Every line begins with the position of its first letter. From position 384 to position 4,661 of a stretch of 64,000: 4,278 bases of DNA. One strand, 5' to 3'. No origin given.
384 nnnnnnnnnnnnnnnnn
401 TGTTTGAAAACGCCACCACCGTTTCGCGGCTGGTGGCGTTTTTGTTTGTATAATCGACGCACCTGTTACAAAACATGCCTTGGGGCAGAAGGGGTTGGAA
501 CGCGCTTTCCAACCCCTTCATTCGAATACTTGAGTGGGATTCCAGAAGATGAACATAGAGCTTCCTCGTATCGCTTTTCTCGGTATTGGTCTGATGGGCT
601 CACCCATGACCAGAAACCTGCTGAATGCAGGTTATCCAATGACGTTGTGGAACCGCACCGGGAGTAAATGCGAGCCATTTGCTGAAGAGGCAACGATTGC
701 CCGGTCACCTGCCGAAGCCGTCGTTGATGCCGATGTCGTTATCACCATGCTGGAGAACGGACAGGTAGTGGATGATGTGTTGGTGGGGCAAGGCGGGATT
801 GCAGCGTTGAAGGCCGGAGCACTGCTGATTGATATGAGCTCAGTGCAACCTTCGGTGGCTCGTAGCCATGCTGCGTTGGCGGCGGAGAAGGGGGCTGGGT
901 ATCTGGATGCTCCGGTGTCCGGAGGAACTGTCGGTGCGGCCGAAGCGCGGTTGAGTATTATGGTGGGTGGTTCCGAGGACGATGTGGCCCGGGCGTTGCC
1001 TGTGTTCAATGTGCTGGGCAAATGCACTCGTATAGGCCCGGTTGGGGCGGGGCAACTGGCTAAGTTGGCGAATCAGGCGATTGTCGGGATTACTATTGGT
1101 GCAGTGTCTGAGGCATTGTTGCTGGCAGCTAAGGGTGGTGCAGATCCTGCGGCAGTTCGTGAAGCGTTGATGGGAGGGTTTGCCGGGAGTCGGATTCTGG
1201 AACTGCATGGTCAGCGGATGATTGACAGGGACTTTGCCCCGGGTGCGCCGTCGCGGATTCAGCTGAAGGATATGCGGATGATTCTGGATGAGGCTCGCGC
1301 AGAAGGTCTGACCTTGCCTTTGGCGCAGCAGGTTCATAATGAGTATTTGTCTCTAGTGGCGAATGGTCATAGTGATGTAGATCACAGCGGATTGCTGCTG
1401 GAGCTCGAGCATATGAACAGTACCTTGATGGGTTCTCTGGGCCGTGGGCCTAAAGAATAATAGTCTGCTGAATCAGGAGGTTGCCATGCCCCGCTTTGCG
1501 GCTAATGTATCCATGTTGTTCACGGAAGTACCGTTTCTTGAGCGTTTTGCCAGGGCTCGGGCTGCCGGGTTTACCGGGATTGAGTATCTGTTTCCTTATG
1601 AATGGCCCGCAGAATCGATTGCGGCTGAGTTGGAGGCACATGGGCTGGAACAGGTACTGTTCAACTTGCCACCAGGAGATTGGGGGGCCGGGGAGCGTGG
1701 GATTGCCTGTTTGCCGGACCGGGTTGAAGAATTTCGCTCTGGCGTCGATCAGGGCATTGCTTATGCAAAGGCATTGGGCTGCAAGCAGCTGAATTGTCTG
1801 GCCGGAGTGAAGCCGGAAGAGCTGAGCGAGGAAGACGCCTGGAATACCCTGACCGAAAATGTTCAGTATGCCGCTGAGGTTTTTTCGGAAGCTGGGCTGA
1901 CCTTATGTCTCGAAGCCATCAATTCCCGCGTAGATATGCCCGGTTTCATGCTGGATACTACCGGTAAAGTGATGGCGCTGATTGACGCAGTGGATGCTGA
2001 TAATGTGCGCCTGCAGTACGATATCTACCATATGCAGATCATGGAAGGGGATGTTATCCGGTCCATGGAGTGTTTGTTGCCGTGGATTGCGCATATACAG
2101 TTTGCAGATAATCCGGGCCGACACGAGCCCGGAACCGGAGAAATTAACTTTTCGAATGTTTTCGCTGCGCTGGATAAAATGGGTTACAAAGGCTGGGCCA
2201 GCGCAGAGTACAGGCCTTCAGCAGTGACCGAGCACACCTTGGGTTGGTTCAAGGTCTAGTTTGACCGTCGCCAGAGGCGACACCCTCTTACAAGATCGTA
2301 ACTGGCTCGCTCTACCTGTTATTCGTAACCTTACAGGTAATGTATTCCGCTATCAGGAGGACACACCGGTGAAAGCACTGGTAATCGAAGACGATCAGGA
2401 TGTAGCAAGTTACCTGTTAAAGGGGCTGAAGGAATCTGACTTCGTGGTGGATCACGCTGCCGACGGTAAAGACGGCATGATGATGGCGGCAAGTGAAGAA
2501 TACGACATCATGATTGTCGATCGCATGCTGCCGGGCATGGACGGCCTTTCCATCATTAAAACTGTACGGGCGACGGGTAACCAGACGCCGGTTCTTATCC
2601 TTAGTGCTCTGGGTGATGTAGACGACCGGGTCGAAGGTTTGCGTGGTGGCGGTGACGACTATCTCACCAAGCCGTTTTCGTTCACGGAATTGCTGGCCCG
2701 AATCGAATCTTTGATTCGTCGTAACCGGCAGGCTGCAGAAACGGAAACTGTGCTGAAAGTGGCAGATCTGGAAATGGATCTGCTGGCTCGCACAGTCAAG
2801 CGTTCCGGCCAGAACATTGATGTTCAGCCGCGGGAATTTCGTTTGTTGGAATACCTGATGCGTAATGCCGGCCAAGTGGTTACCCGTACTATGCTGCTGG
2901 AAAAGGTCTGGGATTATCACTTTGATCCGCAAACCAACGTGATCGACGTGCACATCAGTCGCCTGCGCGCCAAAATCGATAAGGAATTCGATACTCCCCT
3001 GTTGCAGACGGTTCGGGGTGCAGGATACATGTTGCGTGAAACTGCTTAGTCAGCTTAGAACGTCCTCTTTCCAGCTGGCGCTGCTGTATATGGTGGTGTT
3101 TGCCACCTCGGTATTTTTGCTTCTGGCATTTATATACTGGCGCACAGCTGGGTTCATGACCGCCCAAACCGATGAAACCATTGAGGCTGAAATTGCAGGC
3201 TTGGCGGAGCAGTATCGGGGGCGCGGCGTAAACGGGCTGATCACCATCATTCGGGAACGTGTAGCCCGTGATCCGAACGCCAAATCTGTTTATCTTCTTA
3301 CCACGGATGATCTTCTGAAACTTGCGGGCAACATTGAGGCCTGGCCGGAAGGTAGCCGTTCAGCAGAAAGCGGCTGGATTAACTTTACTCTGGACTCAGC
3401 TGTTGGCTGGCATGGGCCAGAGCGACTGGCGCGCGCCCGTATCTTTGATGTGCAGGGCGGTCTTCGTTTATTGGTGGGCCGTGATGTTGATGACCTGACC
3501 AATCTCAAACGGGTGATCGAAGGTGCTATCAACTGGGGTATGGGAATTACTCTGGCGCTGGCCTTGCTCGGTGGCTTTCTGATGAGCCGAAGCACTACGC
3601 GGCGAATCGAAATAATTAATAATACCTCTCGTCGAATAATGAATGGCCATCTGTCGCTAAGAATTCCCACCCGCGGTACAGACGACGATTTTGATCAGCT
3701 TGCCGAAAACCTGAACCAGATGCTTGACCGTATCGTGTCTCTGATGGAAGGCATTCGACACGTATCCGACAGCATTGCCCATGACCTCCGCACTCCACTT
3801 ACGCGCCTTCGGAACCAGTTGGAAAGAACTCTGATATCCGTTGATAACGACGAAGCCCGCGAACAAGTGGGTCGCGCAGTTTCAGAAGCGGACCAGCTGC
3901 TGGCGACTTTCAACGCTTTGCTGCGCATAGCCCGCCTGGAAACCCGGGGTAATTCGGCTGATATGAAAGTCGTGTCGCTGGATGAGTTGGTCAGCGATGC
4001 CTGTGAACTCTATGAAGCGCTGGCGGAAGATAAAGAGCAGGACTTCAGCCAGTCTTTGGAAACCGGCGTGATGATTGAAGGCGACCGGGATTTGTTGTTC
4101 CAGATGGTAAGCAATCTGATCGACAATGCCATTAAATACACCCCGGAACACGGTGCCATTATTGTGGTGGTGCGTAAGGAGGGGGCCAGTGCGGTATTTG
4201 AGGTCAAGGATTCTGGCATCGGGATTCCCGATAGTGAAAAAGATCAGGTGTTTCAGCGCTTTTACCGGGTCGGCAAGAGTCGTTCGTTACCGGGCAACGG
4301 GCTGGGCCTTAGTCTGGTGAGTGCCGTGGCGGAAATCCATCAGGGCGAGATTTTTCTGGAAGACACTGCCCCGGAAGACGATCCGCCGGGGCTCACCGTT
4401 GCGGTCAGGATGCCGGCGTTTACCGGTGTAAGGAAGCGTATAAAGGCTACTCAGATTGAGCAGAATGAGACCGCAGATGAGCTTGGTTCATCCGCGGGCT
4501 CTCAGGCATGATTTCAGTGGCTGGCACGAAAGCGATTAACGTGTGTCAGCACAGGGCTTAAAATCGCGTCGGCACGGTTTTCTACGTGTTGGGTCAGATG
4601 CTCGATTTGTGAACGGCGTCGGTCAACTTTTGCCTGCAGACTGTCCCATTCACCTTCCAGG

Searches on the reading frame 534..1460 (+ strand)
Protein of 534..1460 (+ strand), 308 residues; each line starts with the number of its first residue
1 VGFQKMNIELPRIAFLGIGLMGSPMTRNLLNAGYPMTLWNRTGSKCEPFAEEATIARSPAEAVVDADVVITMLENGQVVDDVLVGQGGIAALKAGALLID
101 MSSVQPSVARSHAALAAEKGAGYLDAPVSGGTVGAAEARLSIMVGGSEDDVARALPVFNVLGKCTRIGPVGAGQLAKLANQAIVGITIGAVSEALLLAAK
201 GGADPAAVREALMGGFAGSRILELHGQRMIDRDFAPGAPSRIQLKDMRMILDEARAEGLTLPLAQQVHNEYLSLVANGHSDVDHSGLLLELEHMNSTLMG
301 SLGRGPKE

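Call 10: search_protein_families(library=pfam, proteins=[window:534-1460:+], max_evalue=0.01)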
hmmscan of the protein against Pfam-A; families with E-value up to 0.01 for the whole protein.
window:534-1460:+ (308 aa): 7 families
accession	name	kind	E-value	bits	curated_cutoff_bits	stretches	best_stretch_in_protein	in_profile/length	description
PF03446.21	NAD_binding_2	-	1.9e-48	165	21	1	12-166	1-157/161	NAD binding domain of 6-phosphogluconate dehydrogenase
PF14833.11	NAD_binding_11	-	3.4e-30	105.2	30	1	171-288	1-119/122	NAD-binding of NADP-dependent 3-hydroxyisobutyrate dehydrogenase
PF03807.23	F420_oxidored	-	4.6e-07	30.8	21.6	1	12-101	1-91/94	NADP oxidoreductase coenzyme F420-dependent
PF02826.25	2-Hacid_dh_C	-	0.00056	19.8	25.1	1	11-102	37-127/178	D-isomer specific 2-hydroxyacid dehydrogenase, NAD binding domain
PF01488.26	Shikimate_DH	-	0.00092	19.7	24.3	0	10-73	12-83/138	Shikimate / quinate 5-dehydrogenase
PF03435.24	Sacchrp_dh_NADP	-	0.0035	18.1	25.1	0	13-114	1-120/129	Saccharopine dehydrogenase NADP binding domain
PF02558.23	ApbA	-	0.0057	16.7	22.2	0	13-83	1-71/150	Ketopantoate reductase PanE/ApbA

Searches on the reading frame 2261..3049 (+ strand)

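Call 10: search_protein_families(library=pfam, proteins=[window:2261-3049:+], max_evalue=0.01)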
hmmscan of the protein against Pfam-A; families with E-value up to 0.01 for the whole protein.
window:2261-3049:+ (262 aa): 3 families
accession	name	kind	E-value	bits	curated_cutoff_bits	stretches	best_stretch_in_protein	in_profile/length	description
PF00486.34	Trans_reg_C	-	1.8e-29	102.1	26.2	1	183-258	1-77/77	Transcriptional regulatory protein, C terminal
PF00072.30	Response_reg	-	3e-26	92.2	30.2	1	40-149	2-111/111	Response regulator receiver domain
PF12802.13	MarR_2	-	0.0093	16.5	27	0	187-213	2-27/61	MarR family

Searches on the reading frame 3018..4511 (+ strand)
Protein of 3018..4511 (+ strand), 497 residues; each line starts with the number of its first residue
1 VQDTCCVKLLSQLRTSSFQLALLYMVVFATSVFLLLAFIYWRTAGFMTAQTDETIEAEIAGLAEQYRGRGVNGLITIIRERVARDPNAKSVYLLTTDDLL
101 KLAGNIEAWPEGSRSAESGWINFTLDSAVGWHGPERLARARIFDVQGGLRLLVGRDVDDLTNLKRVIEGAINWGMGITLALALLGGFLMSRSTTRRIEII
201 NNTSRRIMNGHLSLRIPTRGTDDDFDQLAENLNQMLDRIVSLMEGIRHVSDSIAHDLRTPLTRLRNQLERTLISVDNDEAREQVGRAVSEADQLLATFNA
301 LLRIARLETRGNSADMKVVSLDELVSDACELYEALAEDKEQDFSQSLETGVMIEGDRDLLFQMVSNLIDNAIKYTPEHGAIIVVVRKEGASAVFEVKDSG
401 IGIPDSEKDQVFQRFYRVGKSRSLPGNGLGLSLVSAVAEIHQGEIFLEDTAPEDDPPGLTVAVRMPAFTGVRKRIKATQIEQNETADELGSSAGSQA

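Call 10: search_protein_families(library=pfam, proteins=[window:3018-4511:+], max_evalue=0.01)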
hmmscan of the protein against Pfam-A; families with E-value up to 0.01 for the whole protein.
window:3018-4511:+ (497 aa): 4 families
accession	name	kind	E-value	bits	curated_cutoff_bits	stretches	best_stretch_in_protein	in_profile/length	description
PF02518.31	HATPase_c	-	1.1e-24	87.4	26.4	1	355-466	1-108/111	Histidine kinase-, DNA gyrase B-, and HSP90-like ATPase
PF00672.30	HAMP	-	4.2e-10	40.2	25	1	188-239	1-51/53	HAMP domain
PF00512.31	HisKA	-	2.3e-09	37.6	26.9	1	251-309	7-65/66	His Kinase A (phospho-acceptor) domain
PF13581.12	HATPase_c_2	-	0.0061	17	27.4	0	368-438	40-109/127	Histidine kinase-like ATPase domain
